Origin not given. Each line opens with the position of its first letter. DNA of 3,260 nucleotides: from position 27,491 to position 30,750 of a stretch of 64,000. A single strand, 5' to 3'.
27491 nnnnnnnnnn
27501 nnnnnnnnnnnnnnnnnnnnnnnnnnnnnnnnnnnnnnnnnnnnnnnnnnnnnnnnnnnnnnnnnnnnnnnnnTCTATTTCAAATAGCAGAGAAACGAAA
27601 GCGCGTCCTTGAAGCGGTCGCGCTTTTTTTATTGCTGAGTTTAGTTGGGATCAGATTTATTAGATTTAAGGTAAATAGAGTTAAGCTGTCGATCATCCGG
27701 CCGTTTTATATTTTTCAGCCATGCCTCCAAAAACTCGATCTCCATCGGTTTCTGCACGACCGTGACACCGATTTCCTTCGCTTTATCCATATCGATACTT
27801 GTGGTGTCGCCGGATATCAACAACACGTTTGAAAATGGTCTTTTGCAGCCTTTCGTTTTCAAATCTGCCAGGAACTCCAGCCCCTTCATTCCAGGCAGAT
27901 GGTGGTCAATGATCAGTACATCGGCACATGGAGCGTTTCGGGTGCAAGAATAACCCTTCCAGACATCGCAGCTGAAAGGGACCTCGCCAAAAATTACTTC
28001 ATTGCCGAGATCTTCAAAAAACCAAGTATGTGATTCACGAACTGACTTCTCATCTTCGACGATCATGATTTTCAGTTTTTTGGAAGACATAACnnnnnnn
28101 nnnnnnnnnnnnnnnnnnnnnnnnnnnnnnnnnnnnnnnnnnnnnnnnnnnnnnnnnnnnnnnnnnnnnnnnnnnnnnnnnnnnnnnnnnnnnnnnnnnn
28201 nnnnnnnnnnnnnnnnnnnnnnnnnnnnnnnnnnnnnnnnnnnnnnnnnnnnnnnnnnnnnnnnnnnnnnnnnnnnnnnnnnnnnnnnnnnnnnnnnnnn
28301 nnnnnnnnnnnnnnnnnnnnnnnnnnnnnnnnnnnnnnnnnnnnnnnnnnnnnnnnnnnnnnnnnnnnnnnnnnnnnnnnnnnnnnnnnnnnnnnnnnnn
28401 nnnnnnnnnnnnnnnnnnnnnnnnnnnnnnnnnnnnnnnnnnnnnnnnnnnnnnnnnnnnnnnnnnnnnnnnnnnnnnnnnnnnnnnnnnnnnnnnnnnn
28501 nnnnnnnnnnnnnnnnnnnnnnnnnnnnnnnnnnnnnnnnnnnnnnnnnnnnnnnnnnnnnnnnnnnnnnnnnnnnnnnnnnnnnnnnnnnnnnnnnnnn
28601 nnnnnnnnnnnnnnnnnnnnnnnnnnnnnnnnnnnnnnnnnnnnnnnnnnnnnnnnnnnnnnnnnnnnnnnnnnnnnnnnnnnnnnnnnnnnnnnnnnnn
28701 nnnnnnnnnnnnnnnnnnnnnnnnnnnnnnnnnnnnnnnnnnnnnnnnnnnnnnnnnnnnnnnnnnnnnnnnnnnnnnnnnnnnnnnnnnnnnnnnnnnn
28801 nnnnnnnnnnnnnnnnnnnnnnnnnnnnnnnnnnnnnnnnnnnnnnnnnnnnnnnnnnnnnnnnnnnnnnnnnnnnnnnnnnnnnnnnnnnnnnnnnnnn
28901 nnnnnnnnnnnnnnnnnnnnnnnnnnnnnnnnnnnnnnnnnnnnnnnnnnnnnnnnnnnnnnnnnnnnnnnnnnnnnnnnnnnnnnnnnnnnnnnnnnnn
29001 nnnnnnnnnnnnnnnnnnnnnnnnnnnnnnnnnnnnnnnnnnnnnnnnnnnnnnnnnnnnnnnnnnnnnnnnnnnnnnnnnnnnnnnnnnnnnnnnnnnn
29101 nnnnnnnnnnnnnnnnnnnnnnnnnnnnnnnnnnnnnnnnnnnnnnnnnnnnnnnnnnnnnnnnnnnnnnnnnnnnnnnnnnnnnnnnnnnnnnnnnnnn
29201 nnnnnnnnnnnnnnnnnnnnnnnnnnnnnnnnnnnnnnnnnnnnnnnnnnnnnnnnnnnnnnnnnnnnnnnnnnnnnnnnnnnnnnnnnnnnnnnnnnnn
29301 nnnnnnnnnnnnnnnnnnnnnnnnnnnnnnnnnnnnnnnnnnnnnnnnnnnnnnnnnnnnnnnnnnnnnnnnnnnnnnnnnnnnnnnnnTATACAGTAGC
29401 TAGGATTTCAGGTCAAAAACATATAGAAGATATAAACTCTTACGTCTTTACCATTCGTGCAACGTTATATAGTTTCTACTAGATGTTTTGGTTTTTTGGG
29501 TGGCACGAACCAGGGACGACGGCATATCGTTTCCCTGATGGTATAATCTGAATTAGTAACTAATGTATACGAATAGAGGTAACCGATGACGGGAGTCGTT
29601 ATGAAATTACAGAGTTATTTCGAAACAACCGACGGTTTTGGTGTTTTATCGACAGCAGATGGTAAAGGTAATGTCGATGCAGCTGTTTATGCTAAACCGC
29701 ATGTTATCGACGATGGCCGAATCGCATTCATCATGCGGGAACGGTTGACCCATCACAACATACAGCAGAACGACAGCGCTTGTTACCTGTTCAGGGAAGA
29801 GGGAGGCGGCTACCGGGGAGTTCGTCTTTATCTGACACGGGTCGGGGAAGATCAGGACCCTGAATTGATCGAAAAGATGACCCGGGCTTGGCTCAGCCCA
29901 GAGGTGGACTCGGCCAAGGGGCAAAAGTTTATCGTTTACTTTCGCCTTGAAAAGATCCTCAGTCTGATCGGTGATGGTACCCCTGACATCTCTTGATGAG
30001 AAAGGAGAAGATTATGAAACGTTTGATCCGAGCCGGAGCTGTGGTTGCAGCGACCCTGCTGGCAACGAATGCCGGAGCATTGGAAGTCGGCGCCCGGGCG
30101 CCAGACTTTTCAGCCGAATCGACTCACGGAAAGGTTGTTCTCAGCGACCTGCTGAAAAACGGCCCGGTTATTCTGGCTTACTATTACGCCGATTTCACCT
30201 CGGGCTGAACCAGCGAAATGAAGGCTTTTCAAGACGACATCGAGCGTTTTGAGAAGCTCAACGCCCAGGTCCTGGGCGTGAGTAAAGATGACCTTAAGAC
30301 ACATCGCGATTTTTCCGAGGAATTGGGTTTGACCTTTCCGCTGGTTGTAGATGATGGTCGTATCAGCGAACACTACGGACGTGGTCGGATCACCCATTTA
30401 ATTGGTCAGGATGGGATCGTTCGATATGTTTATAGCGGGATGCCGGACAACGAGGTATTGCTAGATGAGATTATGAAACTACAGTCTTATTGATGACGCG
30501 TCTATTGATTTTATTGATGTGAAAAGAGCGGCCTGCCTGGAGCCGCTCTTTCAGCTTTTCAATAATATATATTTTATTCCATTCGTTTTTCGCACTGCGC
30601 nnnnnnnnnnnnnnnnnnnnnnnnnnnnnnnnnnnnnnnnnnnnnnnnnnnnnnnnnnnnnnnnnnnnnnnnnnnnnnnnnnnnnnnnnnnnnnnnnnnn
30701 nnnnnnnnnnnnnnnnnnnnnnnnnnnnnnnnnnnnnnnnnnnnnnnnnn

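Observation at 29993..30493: Periplasmic peroxiredoxin with TGA at the peroxidatic-Cys codon: probable selenoprotein split in two by ORF calling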

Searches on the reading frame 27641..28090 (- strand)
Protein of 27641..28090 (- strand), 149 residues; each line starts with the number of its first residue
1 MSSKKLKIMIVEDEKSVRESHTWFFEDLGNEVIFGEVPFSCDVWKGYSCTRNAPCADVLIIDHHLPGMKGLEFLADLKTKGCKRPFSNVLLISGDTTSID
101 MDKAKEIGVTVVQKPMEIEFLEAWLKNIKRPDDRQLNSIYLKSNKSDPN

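Call 23: search_protein_families(library=pfam, proteins=[window:27641-28090:-], max_evalue=0.00001)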
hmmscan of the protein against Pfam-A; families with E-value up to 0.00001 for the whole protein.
window:27641-28090:- (149 aa): 1 family
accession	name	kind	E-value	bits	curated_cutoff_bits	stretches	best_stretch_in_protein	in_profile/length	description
PF00072.30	Response_reg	-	3.9e-11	43.5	30.2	1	8-122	1-107/111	Response regulator receiver domain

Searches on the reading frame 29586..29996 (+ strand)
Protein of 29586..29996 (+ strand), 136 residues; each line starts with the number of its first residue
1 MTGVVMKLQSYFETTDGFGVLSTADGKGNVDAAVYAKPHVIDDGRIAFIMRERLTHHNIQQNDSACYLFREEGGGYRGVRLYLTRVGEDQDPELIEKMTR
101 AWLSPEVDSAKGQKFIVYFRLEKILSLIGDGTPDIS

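Call 10: search_protein_families(library=pfam, proteins=[window:29586-29996:+], max_evalue=0.01)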
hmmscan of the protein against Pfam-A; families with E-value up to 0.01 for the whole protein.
window:29586-29996:+ (136 aa): 0 families

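Call 11: search_protein_families(library=ncbifam, proteins=[window:29586-29996:+], max_evalue=0.01)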
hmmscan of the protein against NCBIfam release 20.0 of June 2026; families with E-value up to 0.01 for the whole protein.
window:29586-29996:+ (136 aa): 0 families

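Call 27: search_protein_families(library=pfam, proteins=[window:29586-29996:+], max_evalue=0.1)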
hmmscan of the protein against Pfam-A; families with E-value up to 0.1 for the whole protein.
window:29586-29996:+ (136 aa): 0 families
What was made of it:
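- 29586..29996 (+): Upstream co-oriented gene (136 aa), PNPOx-family split-barrel protein; probable first gene of a two-gene transcription unit. It has no Pfam or NCBIfam hit of its own (calls 10, 11, 27).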

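Call 29: search_solved_structures(query=window:29586-29993:+, max_evalue=1)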
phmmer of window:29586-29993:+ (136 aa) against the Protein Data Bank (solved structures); distinct sequences matched with E-value up to 1: 6.
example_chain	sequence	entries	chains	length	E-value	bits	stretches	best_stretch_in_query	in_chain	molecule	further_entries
7bkb_D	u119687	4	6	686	0.13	15.3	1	22-82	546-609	Formate dehydrogenase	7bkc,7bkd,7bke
5en1_A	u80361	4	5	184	0.32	14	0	13-47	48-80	Heterogeneous nuclear ribonucleoproteins A2/B1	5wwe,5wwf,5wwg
5ho4_A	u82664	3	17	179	0.43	13.6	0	13-47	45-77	Heterogeneous nuclear ribonucleoproteins A2/B1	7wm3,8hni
1x4b_A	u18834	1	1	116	0.8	12.7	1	13-47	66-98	Heterogeneous nuclear ribonucleoproteins A2/B1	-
5v3j_E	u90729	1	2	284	0.87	12.6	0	37-74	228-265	Zinc finger protein 568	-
5v3m_C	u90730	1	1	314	0.92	12.5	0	37-76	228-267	Zinc finger protein 568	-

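Call 32: find_homologous_proteins(query=window:29586-29993:+, max_evalue=0.001)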
Query window:29586-29993:+ (136 aa): 455 proteins with E <= 0.001 among 466 candidates; the best 120 are listed.
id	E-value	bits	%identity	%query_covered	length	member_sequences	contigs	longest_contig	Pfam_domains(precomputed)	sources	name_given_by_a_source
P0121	8.9e-85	299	99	100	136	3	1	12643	-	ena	-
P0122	1.2e-53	198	68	96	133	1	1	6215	PF01243.28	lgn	-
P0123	6.0e-53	196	67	96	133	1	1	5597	PF01243.28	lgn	-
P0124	8.6e-52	192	64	96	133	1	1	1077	PF01243.28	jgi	jgi:hypothetical protein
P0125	1.4e-51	192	65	96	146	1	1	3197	-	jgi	jgi:Pyridoxamine 5'-phosphate oxidase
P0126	1.8e-50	188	68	96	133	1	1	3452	PF01243.28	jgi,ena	-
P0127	2.4e-50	188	66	96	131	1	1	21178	PF01243.28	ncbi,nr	ncbi:MAG: pyridoxamine 5'-phosphate oxidase [Desulfuromonas sp.]|nr:MAG: pyridoxamine 5'-phosphate o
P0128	3.3e-50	187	66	96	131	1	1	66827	PF01243.28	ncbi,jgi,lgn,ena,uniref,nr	ncbi:pyridoxamine 5'-phosphate oxidase family protein [uncultured Desulfuromonas sp.]|uniref:pyridox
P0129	5.9e-50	186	65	96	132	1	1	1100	-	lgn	-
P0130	1.8e-49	185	67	93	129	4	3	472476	-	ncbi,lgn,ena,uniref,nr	ncbi:Pyridoxamine 5'-phosphate oxidase [Geoalkalibacter ferrihydriticus]|uniref:Pyridoxamine 5'-phos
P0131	6.4e-49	183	66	96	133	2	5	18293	PF01243.28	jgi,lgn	-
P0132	1.1e-48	182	64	96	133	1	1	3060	-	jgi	jgi:hypothetical protein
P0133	3.0e-48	181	63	96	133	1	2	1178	-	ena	-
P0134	5.7e-48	180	63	96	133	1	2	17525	-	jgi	-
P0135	6.1e-48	180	65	96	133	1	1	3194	PF01243.28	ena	-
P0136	7.1e-48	180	63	96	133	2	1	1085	PF01243.28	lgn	-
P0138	1.3e-47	179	64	96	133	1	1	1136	PF01243.28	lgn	-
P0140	3.6e-47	177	65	96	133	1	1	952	PF01243.28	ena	-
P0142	6.8e-47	176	64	96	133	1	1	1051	PF01243.28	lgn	-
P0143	7.9e-47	176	62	96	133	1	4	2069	PF01243.28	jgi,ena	-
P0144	1.0e-46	176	63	96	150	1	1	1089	PF01243.28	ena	-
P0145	1.1e-46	176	65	95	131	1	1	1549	PF01243.28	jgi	jgi:hypothetical protein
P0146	1.2e-46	176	66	91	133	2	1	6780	PF01243.28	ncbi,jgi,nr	ncbi:MAG: pyridoxamine 5'-phosphate oxidase family protein [Deltaproteobacteria bacterium]|jgi:hypot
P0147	1.8e-46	175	64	96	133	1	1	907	PF01243.28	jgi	-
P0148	1.8e-46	175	64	96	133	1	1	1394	PF01243.28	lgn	-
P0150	2.1e-46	175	63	96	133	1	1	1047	PF01243.28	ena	-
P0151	2.5e-46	175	63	96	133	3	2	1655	PF01243.28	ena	-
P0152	2.5e-46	175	64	96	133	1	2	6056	PF01243.28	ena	-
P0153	2.5e-46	175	65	96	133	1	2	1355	PF01243.28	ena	-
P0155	3.5e-46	174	65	96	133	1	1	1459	PF01243.28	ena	-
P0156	3.5e-46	174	64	96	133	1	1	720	PF01243.28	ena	-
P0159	5.5e-46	174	66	91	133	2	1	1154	PF01243.28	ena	-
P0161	6.7e-46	173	64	96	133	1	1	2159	PF01243.28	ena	-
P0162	6.7e-46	173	64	96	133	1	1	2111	PF01243.28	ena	-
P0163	7.0e-46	173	63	96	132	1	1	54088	PF01243.28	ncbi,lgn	ncbi:MAG: pyridoxamine 5'-phosphate oxidase family protein [Desulfuromonadales bacterium]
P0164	9.2e-46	173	64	96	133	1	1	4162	PF01243.28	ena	-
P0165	9.2e-46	173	64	96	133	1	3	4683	PF01243.28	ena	-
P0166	9.2e-46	173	64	96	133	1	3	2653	PF01243.28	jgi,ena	jgi:hypothetical protein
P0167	9.3e-46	173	64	96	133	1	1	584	PF01243.28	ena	-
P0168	9.3e-46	173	64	96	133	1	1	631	PF01243.28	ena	-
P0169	1.3e-45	172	63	96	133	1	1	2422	PF01243.28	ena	-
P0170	1.3e-45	172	64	96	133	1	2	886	PF01243.28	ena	-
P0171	1.3e-45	172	64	96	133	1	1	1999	PF01243.28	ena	-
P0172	1.4e-45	172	63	96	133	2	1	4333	PF01243.28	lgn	-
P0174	1.4e-45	172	62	96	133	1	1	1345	PF01243.28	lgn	-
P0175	2.0e-45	172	63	96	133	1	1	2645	PF01243.28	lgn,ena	-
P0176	2.1e-45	172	64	96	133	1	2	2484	PF01243.28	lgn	-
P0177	2.7e-45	171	60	96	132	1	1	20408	PF01243.28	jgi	jgi:hypothetical protein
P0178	2.7e-45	171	61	96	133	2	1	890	PF01243.28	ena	-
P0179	3.0e-45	171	64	95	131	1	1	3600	PF01243.28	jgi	jgi:hypothetical protein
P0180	3.3e-45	171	65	92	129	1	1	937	PF01243.28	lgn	-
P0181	3.4e-45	171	63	96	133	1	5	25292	PF01243.28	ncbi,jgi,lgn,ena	ncbi:MAG: pyridoxamine 5'-phosphate oxidase family protein [Desulfuromonadales bacterium]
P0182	3.4e-45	171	63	96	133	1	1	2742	PF01243.28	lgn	-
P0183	3.4e-45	171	63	96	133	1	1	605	PF01243.28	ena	-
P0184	4.1e-45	171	59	93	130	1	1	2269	PF01243.28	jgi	jgi:hypothetical protein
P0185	4.7e-45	171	63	96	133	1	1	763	PF01243.28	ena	-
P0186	4.7e-45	171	63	96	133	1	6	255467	PF01243.28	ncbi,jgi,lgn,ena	-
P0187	4.7e-45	171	63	96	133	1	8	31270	PF01243.28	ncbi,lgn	ncbi:MAG: pyridoxamine 5'-phosphate oxidase family protein [Desulfuromonadales bacterium]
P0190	6.0e-45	170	62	93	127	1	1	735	PF01243.28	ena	-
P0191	6.4e-45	170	60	93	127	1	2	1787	PF01243.28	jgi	jgi:hypothetical protein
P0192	6.6e-45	170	63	96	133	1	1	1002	PF01243.28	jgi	-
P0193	6.9e-45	170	64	94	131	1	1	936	PF01243.28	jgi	jgi:hypothetical protein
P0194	7.4e-45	170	62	96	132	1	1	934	PF01243.28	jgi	-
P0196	1.1e-44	169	64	95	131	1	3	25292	PF01243.28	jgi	jgi:hypothetical protein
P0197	1.1e-44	169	64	95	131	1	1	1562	PF01243.28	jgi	jgi:hypothetical protein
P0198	1.2e-44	169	60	96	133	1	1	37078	PF01243.28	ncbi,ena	-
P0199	1.5e-44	169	64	95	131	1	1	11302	PF01243.28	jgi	jgi:hypothetical protein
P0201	2.3e-44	168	64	95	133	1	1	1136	PF01243.28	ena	-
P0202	2.3e-44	168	60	96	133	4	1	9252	PF01243.28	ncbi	-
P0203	2.6e-44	168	60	96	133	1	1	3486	PF01243.28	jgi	-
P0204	2.9e-44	168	64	95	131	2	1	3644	PF01243.28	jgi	jgi:hypothetical protein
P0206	3.3e-44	168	63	96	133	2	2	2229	PF01243.28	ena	-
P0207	3.4e-44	168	63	96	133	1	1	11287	PF01243.28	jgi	-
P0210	4.9e-44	167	59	96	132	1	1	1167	PF01243.28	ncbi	-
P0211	8.2e-44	167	61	95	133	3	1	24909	PF01243.28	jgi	-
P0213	9.8e-44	166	56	95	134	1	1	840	PF01243.28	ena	-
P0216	1.6e-43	166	61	91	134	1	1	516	PF01243.28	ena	-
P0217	1.6e-43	166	57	98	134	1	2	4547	PF01243.28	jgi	jgi:hypothetical protein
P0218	2.0e-43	165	57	98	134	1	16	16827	PF01243.28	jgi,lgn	jgi:hypothetical protein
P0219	2.5e-43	165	60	96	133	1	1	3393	PF01243.28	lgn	-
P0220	2.7e-43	165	57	98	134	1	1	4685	PF01243.28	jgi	jgi:hypothetical protein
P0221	3.0e-43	165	57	98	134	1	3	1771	PF01243.28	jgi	jgi:hypothetical protein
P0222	3.8e-43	164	59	96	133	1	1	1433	PF01243.28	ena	-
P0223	3.9e-43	164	61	96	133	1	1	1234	PF01243.28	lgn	-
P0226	5.4e-43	164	59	96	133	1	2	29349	PF01243.28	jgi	jgi:hypothetical protein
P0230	7.0e-43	163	59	94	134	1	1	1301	PF01243.28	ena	-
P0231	7.2e-43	163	59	97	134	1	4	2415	PF01243.28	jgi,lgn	-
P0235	1.3e-42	163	60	96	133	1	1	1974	PF01243.28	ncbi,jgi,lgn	-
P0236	1.3e-42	163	60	93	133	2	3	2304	PF01243.28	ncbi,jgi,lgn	-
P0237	1.3e-42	163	59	96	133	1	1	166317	PF01243.28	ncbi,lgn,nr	ncbi:MAG: pyridoxamine 5'-phosphate oxidase family protein [Nitrospirae bacterium]|nr:pyridoxamine 5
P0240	2.2e-42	162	57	95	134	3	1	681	PF01243.28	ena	-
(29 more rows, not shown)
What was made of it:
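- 29586..29996 (+): Homologues at 60-68% identity carry PF01243 and are named pyridoxamine 5'-phosphate oxidase family in Desulfuromonas, Geoalkalibacter and Malonomonas (call 32).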

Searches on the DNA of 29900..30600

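Call 8: search_rna_families(source=window, start=29900, end=30600, threshold=evalue, max_evalue=10)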
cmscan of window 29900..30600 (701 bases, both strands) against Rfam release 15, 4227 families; matches with E-value up to 10: 2.
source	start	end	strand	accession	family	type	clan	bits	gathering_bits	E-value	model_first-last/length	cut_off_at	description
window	30485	30558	+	RF02064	STnc370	Gene; sRNA;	-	22.2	54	2.6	1-71/71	no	Enterobacterial sRNA STnc370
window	30209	30270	+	RF00036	RRE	Cis-reg;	-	8.9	104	3.6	1-337/337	no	HIV Rev response element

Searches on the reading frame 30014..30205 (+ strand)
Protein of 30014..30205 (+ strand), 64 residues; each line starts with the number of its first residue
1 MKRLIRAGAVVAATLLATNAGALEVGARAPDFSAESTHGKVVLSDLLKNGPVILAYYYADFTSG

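Call 10: search_protein_families(library=pfam, proteins=[window:30014-30205:+], max_evalue=0.01)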
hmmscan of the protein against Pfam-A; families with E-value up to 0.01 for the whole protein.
seq(64 aa): 1 family
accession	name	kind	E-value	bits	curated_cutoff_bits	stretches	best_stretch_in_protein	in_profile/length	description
PF00578.27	AhpC-TSA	-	9.7e-05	22.7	26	1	25-63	1-39/124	AhpC/TSA family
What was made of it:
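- Full-length Pfam AhpC-TSA match across the TGA (call 10).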
